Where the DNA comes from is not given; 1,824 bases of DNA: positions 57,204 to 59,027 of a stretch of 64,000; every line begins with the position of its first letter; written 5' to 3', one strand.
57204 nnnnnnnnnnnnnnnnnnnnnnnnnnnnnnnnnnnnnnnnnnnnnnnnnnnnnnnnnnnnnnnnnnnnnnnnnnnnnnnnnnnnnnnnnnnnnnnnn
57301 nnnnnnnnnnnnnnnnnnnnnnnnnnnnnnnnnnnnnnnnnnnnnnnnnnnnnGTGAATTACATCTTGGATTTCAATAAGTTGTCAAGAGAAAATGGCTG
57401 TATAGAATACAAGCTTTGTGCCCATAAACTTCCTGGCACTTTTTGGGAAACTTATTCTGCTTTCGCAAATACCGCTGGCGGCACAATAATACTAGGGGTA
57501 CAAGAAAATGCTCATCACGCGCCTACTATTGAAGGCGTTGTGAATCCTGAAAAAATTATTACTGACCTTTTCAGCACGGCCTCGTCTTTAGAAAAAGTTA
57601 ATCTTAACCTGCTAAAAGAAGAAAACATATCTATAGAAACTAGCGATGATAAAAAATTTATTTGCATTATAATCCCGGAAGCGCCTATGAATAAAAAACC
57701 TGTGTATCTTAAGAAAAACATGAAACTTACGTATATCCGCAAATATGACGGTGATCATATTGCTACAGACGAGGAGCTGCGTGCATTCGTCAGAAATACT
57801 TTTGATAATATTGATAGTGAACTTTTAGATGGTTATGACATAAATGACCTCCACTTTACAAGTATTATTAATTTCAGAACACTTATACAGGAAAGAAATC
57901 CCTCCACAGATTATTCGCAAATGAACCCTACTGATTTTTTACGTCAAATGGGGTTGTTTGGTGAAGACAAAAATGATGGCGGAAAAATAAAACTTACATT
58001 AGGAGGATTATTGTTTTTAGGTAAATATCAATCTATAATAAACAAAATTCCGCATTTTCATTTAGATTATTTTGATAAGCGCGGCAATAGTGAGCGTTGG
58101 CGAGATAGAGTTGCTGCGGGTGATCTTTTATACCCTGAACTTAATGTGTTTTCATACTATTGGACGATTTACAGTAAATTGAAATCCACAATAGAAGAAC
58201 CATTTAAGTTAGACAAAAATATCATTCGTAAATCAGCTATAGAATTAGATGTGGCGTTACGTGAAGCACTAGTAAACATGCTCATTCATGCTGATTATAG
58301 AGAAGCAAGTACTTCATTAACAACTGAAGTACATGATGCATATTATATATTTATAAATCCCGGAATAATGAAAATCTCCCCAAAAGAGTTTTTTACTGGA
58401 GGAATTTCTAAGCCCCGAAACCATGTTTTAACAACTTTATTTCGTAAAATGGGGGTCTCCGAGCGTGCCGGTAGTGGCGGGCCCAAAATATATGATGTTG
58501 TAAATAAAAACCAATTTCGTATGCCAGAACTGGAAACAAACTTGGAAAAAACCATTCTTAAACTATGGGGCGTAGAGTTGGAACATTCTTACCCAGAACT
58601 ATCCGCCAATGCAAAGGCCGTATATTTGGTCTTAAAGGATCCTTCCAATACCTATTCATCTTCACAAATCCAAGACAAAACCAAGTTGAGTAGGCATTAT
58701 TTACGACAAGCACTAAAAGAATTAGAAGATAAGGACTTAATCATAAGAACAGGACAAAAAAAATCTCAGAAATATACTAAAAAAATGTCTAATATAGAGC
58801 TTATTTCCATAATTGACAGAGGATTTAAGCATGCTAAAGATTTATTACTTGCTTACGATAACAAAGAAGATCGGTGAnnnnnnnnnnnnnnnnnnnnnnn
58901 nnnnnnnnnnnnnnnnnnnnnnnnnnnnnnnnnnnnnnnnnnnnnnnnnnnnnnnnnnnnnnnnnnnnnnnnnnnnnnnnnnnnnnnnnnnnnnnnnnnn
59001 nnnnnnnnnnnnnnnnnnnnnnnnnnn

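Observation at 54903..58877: Defence-type gene cluster between the repressor and the integrase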

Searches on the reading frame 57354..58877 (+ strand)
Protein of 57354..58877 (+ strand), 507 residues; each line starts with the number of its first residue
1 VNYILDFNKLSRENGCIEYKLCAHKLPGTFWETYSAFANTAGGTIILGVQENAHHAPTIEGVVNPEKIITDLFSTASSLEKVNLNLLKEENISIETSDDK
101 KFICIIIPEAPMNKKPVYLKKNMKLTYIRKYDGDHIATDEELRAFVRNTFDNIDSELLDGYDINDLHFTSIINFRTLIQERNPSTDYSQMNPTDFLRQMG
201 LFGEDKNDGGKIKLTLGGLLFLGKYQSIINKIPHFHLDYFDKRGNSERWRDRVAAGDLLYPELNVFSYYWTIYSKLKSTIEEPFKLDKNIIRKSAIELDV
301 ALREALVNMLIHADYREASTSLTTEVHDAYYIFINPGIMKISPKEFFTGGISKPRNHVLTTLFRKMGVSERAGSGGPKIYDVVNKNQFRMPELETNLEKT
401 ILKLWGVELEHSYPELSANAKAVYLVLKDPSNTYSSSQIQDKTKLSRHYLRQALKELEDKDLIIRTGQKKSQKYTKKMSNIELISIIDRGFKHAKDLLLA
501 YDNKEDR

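Call 3: search_protein_families(library=pfam, proteins=[window:57354-58877:+], max_evalue=0.01)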
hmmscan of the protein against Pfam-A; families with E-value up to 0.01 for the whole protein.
window:57354-58877:+ (507 aa): 5 families
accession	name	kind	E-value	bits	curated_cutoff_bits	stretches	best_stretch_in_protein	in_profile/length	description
PF04326.19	SLFN_AlbA_2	-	1.1e-09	39.2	25.3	1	14-134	2-114/118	Schlafen, AlbA_2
PF13749.12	HATPase_c_4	-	8.2e-09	35.8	26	1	334-399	16-84/89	Putative ATP-dependent DNA helicase recG C-terminal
PF05046.19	Img2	-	0.0016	19.2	34.4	1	110-148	8-50/84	Mitochondrial large subunit ribosomal protein (Img2)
PF13730.12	HTH_36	-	0.0039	17.4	25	0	415-463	2-55/55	Helix-turn-helix domain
PF02082.26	Rrf2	-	0.0068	17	30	0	423-486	13-77/132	Iron-dependent Transcriptional regulator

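Call 4: search_protein_families(library=padloc, proteins=[window:57354-58877:+], max_evalue=0.01)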
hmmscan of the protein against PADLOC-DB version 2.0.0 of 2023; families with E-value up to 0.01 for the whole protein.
window:57354-58877:+ (507 aa): 4 families
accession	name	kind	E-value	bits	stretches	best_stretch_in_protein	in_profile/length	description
PDLC02402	Aga_SIR2-PNTD1-PNTD2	-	5e-06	22.9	1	191-386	351-542/876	Class I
PDLC02418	Aga_SIR2-Kinase-PNTD1-PNTD2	-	0.00016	18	1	274-386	297-420/756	Class I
PDLC03963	SoFic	-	0.0057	14.1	1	415-487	291-358/361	-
PDLC04368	PDC-M05A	-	0.0093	13.8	0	421-489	17-88/201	-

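Call 5: search_protein_families(library=phrogs, proteins=[window:57354-58877:+], max_evalue=0.001)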
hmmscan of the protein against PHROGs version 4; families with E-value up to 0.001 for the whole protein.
window:57354-58877:+ (507 aa): 6 families
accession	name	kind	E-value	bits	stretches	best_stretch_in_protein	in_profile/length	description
phrog_12156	-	DNA, RNA and nucleotide metabolism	2.2e-45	156.2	1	17-475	22-479/485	DNA helicase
phrog_270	-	DNA, RNA and nucleotide metabolism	9.2e-07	29.5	1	415-477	44-109/383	replication initiation protein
phrog_678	-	DNA, RNA and nucleotide metabolism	5.5e-06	27.2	1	433-477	85-135/346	replication initiation O-like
phrog_5978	-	unknown function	0.00015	22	1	419-488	298-363/364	-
phrog_186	-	DNA, RNA and nucleotide metabolism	0.00016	22.4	1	410-489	38-115/308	DnaD-like helicase loader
phrog_1123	-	unknown function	0.00075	20.3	0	413-477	26-90/112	-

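Call 6: search_protein_families(library=ncbifam, proteins=[window:57354-58877:+], max_evalue=0.01)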
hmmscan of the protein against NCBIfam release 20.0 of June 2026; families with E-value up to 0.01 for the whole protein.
window:57354-58877:+ (507 aa): 1 family
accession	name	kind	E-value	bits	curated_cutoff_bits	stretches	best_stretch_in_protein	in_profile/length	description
NF040939.2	trans_reg_lrs14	equivalog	0.0016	18.5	90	1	416-472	19-75/103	Lrs14 family HTH-type transcriptional regulator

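Call 13: find_encoding_contigs(protein=window:57354-58877:+, flank=8000, max_places=10)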
Protein window:57354-58877:+ (507 aa): no gene with exactly this product is on record in the collection.

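Call 14: find_homologous_proteins(query=window:57354-58877:+, max_evalue=0.00001)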
Query window:57354-58877:+ (507 aa): 2755 proteins with E <= 0.00001 among 8000 candidates; the best 120 are listed.
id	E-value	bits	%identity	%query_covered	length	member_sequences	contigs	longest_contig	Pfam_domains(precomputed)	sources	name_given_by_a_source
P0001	0.0e+0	1138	100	99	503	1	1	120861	PF13749.13,PF04326.20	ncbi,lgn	-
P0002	3.7e-182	625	57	98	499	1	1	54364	PF13749.13,PF04326.20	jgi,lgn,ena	-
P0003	1.4e-172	593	52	96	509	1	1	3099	PF13749.13,PF04326.20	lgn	-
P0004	5.9e-171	588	52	96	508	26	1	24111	PF13749.13,PF04326.20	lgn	-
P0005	1.2e-166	573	52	99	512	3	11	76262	PF13749.13,PF04326.20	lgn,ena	-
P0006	1.4e-151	524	50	94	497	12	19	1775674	PF13749.13,PF04326.20,PF12802.14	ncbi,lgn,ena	-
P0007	6.8e-151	521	50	94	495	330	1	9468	PF13749.13,PF04326.20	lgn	-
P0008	4.4e-150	519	49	94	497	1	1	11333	PF13749.13,PF04326.20,PF12802.14,PF24034.2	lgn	-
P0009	4.0e-148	512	51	96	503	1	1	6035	PF13749.13,PF04326.20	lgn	-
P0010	3.1e-147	509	49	96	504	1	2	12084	PF13749.13,PF04326.20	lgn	-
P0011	6.5e-147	508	49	94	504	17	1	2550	PF13749.13,PF04326.20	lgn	-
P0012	1.2e-144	501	50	94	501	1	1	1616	PF13749.13,PF04326.20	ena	-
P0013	2.9e-144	500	48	96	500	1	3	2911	PF13749.13,PF04326.20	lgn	-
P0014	1.0e-142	494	48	96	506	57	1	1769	PF13749.13,PF04326.20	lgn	-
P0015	1.5e-142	494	47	96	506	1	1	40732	PF13749.13,PF04326.20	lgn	-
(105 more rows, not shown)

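Call 15: find_encoding_contigs(protein=P0001, flank=8000, max_places=4)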
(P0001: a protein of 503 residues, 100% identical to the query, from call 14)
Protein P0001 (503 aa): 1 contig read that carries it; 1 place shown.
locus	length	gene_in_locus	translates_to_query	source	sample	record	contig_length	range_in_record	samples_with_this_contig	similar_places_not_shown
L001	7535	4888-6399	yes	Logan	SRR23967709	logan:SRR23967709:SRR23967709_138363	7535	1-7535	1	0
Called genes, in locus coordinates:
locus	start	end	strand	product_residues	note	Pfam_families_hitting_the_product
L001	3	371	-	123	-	?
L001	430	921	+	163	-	-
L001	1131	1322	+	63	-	-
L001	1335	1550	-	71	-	-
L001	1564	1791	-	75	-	PF01381:HTH_3 (weak)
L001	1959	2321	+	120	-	PF13560:HTH_31, PF01381:HTH_3, PF12844:HTH_19 (weak)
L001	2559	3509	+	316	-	PF07751:Abi_2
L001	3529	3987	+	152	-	-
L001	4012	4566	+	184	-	-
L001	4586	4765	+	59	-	-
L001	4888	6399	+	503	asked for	PF04326:SLFN_AlbA_2, PF13749:HATPase_c_4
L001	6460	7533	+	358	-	?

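Call 16: find_encoding_contigs(protein=P0002, flank=8000, max_places=4)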
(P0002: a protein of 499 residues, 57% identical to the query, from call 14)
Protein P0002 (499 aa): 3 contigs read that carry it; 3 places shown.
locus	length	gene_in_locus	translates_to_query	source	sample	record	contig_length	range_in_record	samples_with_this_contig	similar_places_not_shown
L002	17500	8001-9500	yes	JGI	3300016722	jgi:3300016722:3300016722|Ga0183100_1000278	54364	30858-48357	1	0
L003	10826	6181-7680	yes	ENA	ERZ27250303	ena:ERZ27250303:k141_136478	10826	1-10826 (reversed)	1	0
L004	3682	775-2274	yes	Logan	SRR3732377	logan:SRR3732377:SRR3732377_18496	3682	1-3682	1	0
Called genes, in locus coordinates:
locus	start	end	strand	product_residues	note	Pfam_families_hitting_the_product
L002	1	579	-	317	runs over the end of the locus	PF09588:YqaJ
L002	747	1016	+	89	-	-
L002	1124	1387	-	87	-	PF01476:LysM (faint)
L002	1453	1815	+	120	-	-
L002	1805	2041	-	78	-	-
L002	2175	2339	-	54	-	-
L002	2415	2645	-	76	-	-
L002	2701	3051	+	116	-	PF10711:DUF2513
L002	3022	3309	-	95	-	-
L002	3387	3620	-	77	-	-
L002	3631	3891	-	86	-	PF12728:HTH_17 (weak)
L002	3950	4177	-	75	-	PF01381:HTH_3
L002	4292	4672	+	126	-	PF01381:HTH_3, PF12844:HTH_19 (weak), PF13443:HTH_26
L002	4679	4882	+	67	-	-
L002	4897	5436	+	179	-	-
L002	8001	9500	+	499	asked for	PF04326:SLFN_AlbA_2, PF13749:HATPase_c_4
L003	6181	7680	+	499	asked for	PF04326:SLFN_AlbA_2, PF13749:HATPase_c_4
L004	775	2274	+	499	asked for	PF04326:SLFN_AlbA_2, PF13749:HATPase_c_4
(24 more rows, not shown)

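Call 18: find_related_loci(query=A1, collection=genome_contigs, flank=8000)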
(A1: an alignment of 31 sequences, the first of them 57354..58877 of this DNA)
Query A1 (507 aa) in genome_contigs; peptide patterns used: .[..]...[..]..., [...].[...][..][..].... (x = any residue, [..] = any of these).
599 stretches matched a pattern (row limit reached: there are more); 590 encode a relative of the query (tblastn E <= 1e-3); the best 80 are kept; 80 distinct loci.
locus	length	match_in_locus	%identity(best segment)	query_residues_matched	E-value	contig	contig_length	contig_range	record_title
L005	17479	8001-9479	46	11-499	5e-142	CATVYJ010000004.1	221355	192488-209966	MAG TPA_asm: uncultured Veillonellaceae bacterium isolate ERR9353471_bin.14_MetaWRAP_v1.3_MAG genome assembly, contig: E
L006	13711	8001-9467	42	1-489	7e-130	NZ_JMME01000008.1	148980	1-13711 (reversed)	Selenomonas sp. AE3005 DL94DRAFT_scaffold00007.7_C, whole genome shotgun sequence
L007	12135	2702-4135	44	5-484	6e-119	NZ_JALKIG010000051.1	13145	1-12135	Veillonella sp. KGMB01456 KGMB01456_contig00051, whole genome shotgun sequence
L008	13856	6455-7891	42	9-489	5e-111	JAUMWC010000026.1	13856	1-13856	MAG: Gemella sp. isolate S13M_Sa_16 NODE_281_length_13856_cov_1772.599739, whole genome shotgun sequence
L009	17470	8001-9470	39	9-498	1e-108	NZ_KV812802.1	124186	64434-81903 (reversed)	Streptococcus sp. HMSC061E03 Scaffold308, whole genome shotgun sequence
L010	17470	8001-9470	39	9-498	1e-108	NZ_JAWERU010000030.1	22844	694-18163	MAG: Streptococcus sp. isolate N5_225_045G1_dasN5_225_045G1_abawaca.12 N5_225_045G1_scaffold_156, whole genome shotgun s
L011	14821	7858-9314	45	2-483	3e-109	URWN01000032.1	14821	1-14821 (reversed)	uncultured Clostridium sp. isolate UMGS1423 genome assembly, contig: NODE_2012_length_14821_cov_5.776581, whole genome s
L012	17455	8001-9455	40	17-501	6e-104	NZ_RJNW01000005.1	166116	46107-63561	Streptococcus mitis strain KLC01 D8849_contig005, whole genome shotgun sequence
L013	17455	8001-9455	39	17-501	2e-103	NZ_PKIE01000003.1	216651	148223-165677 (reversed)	Streptococcus mitis strain UMB1341 .21837_8_64.3, whole genome shotgun sequence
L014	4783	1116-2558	31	3-474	2e-75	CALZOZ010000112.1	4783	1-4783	MAG: uncultured Clostridia bacterium isolate SRR5240748_bin.16_metaWRAP_v1.3_MAG genome assembly, contig: ERZ9450819.923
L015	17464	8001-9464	32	13-474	7e-75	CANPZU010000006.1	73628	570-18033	MAG: uncultured Clostridia bacterium isolate Lapin-001__bin44 genome assembly, contig: Lapin-001__NODE_525_length_73628_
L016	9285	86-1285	38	5-398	6e-73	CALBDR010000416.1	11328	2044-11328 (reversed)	MAG TPA_asm: uncultured Candidatus Melainabacteria bacterium isolate ERR1995206_bin.70_CONCOCT_v1.1_MAG genome assembly,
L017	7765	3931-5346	31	11-472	3e-73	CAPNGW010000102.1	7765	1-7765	MAG TPA_asm: uncultured Lachnospiraceae bacterium isolate MGBC102304 genome assembly, contig: MGBC102304.102, whole geno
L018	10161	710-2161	31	4-474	1e-70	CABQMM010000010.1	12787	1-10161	MAG TPA_asm: uncultured Firmicutes bacterium isolate MGYG-HGUT-00711 genome assembly, contig: GUT_GENOME024845_10, whole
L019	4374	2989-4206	35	3-404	2e-70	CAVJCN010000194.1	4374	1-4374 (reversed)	Absicoccus sp. isolate H07677-L1_cleanbin_000022 genome assembly, contig: Spades_H07677-L1_contig_12953, whole genome sh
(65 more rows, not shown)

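Call 19: find_related_loci(query=A1, collection=viral_contigs, flank=8000)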
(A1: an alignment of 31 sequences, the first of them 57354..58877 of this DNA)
Query A1 (507 aa) in viral_contigs; peptide patterns used: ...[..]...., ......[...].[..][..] (x = any residue, [..] = any of these).
86 stretches matched a pattern; 50 encode a relative of the query (tblastn E <= 1e-3); 50 distinct loci.
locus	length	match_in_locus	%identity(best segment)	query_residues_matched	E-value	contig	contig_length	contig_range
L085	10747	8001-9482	57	5-498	0e+0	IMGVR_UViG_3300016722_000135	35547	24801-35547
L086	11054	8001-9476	52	4-492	2e-169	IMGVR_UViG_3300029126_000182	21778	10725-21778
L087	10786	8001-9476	52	4-492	7e-169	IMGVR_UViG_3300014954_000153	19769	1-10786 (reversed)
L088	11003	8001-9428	47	13-489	1e-137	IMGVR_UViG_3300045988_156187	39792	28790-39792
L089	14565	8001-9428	47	13-489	3e-137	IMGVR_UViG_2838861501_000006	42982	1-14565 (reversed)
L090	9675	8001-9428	47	13-489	1e-136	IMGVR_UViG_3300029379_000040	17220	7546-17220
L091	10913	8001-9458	42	8-492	2e-115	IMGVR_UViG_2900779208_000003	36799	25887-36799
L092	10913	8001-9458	42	8-492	2e-115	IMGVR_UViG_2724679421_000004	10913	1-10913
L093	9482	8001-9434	39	7-485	5e-108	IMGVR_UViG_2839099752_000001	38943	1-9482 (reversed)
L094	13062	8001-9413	37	6-474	5e-104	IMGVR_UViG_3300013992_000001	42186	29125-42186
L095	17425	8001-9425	39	19-493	4e-101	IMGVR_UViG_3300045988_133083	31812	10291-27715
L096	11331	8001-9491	38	4-498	2e-97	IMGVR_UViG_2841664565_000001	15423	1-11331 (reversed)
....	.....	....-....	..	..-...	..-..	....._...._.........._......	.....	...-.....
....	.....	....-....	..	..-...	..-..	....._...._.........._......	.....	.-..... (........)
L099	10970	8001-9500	36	1-498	5e-94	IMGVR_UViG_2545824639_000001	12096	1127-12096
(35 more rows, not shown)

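Call 34: list_cluster_members(proteins=[P0001, P0121, P0122])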
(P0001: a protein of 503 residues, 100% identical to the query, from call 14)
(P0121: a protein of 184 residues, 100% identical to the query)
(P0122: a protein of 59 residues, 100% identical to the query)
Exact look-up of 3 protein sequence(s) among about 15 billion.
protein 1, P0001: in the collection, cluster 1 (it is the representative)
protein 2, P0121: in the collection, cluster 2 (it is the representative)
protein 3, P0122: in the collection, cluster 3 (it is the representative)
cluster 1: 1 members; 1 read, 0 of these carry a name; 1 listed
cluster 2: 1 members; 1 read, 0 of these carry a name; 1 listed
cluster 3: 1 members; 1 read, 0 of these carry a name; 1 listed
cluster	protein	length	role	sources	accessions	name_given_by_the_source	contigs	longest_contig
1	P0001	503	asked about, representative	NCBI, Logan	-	-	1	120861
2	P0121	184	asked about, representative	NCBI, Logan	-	-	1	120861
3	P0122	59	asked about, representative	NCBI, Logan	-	-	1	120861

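Call 41: predict_structure(alignment_id=A1)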
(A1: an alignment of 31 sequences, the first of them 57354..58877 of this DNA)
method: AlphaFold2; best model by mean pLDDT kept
length: 507 residues; sequences in the alignment: 31
mean_pLDDT: 88.1   pTM: 0.80
mean pLDDT of the five models: 88.1, 87.9, 87.4, 86.8, 85.3
residues with pLDDT >= 90: 305; 70-90: 170; 50-70: 23; < 50: 9
segments of 3 or more residues with pLDDT < 50: 1-4, 283-286
pLDDT, mean of each block of 10 residues (from residue 1): 52 88 92 96 93 88 94 93 94 91 94 93 94 90 89 92 96 95 91 95 93 97 96 94 80 87 94 90 51 72 92 91 91 92 82 87 88 76 83 91 85 88 90 92 95 95 87 88 77 85 70
secondary structure, 60 per line:
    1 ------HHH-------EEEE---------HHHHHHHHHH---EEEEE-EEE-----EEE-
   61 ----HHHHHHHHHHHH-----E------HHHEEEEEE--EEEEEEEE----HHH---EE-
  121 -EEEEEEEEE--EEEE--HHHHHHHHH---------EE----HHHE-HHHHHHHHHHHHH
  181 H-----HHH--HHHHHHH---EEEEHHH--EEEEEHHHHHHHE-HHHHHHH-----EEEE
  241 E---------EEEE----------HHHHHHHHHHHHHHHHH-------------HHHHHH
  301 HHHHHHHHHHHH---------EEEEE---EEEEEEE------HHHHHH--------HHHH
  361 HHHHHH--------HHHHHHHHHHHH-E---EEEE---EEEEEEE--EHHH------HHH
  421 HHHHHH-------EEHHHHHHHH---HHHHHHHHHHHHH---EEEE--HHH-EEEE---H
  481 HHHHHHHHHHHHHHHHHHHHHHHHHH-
elements in order: E17-20 H30-39 E43-47 E49-51 E57-59 H65-76 E92-97 E100-107 E122-130 E133-136 H139-147 H168-181 H192-198 E202-205 E211-215 H216-222 H225-231 E237-241 E251-254 H265-281 H295-312 E322-326 E330-336 H343-348 H357-366 H375-386 E392-395 E399-405 H418-426 H436-443 H447-459 E463-466 E473-476 H480-506

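Call 47: fold_search(model_id=the predicted structure, library=pdb)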
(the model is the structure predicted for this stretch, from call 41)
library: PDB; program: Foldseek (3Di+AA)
matches with E <= 10: 1466; with E <= 0.001: 5
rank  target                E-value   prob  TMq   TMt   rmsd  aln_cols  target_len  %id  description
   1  3lmm_B                5.1e-20  1.00  0.39  0.36  15.4       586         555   13  Crystal Structure of the DIP2311 protein from Corynebacterium diphtheriae, Northeast Structural Genomics Consortium Ta (released 2010-02-16)
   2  3lmm_D                1.3e-19  1.00  0.37  0.35  15.6       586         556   13  Crystal Structure of the DIP2311 protein from Corynebacterium diphtheriae, Northeast Structural Genomics Consortium Ta (released 2010-02-16)
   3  3lmm_A                2.9e-19  1.00  0.37  0.38  15.6       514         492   15  Crystal Structure of the DIP2311 protein from Corynebacterium diphtheriae, Northeast Structural Genomics Consortium Ta (released 2010-02-16)
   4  3lmm_C                4.0e-18  1.00  0.38  0.40  15.6       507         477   15  Crystal Structure of the DIP2311 protein from Corynebacterium diphtheriae, Northeast Structural Genomics Consortium Ta (released 2010-02-16)
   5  2kyy_MODEL_1_A        1.5e-06  1.00  0.19  0.58   3.4       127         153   27  Solution NMR Structure of the N-terminal Domain of Putative ATP-dependent DNA Helicase RecG-related Protein fr (released 2010-08-11)
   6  7zpe                  2.6e-03  0.96  0.15  0.23  11.4       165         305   13  human branched Chain Keto Acid Dehydrogenase Kinase in complex with ligand (released 2025-11-12)
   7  4y66_F                4.6e-03  1.00  0.12  0.32   9.2       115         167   17  Crystal structure of Giardia lamblia Hop2-Mnd1 complex (released 2015-03-18)
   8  8dwz                  4.8e-03  0.99  0.14  0.46   6.4       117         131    9  CA domain of VanSA histidine kinase, 7 keV data (released 2023-03-22)
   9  2d1h_B                5.1e-03  1.00  0.13  0.59  11.7        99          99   26  Crystal structure of ST1889 protein from thermoacidophilic archaeon Sulfolobus tokodaii (released 2006-09-05)
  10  5yd0_C                5.4e-03  0.80  0.13  0.19  10.9       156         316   15  Crystal structure of Schlafen 13 (SLFN13) N'-domain (released 2018-03-28)
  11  2d1h_A                6.1e-03  1.00  0.13  0.55  11.2        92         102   27  Crystal structure of ST1889 protein from thermoacidophilic archaeon Sulfolobus tokodaii (released 2006-09-05)
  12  8g3a_D                6.8e-03  0.93  0.16  0.23   9.3       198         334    9  BceAB-S nucleotide free TM state 1 (released 2023-06-21)
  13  8egu                  7.2e-03  0.94  0.16  0.24  11.3       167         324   14  Branched chain ketoacid dehydrogenase kinase complexes (released 2023-03-08)
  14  7a6h_O                7.6e-03  0.41  0.17  0.17  25.6       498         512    8  Cryo-EM structure of human apo RNA Polymerase III (released 2021-02-03)
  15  8f4q                  8.1e-03  0.72  0.15  0.21  11.8       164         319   12  rat branched chain ketoacid dehydrogenase kinase in complex with inhibtors (released 2023-12-13)
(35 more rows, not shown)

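Call 60: search_protein_families(library=pfam, alignment_id=A2, max_evalue=0.0001)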
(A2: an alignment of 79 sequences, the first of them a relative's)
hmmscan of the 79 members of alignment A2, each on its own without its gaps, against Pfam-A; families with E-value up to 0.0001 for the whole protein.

A. member 1, L002:9590-10747:+ (385 aa): 1 family
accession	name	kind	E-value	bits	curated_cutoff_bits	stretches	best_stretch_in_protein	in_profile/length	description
PF00589.27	Phage_integrase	-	1.2e-24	87.4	27.1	1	207-367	27-168/172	Phage integrase family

B. families by the number of members that match (of 79 scanned): 73 families (the first 25 are shown)
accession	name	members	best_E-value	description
PF00589.27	Phage_integrase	17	2.6e-28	Phage integrase family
PF14659.12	Phage_int_SAM_3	9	8.8e-18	Phage integrase, N-terminal SAM-like domain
PF14657.12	Arm-DNA-bind_4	4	4.2e-12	Arm DNA-binding domain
PF22022.2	Phage_int_M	3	1.1e-22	Phage integrase central domain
PF04851.21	ResIII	3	3.7e-19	Type III restriction enzyme, res subunit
PF13102.12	Phage_int_SAM_5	3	4.2e-08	Phage integrase SAM-like domain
PF11867.13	T1RH-like_C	2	1e-118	Type I restriction enzyme HindI endonuclease subunit-like, C-terminal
PF18766.7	SWI2_SNF2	2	4.8e-76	SWI2/SNF2 ATPase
PF04313.20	HSDR_N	2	9.7e-53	Type I restriction enzyme R protein N terminus (HSDR_N)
PF01863.23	YgjP-like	2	6.4e-51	YgjP-like, metallopeptidase domain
PF01420.25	Methylase_S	2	5.1e-43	Type I restriction modification DNA specificity domain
PF06182.17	ABC2_membrane_6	2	1.8e-42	ABC-2 family transporter protein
PF00239.26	Resolvase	2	2.2e-40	Resolvase, N terminal domain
PF02367.23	TsaE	2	7.9e-37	Threonylcarbamoyl adenosine biosynthesis protein TsaE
PF22679.2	T1R_D3-like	2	5.6e-24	Type I restriction enzyme subunit R domain 3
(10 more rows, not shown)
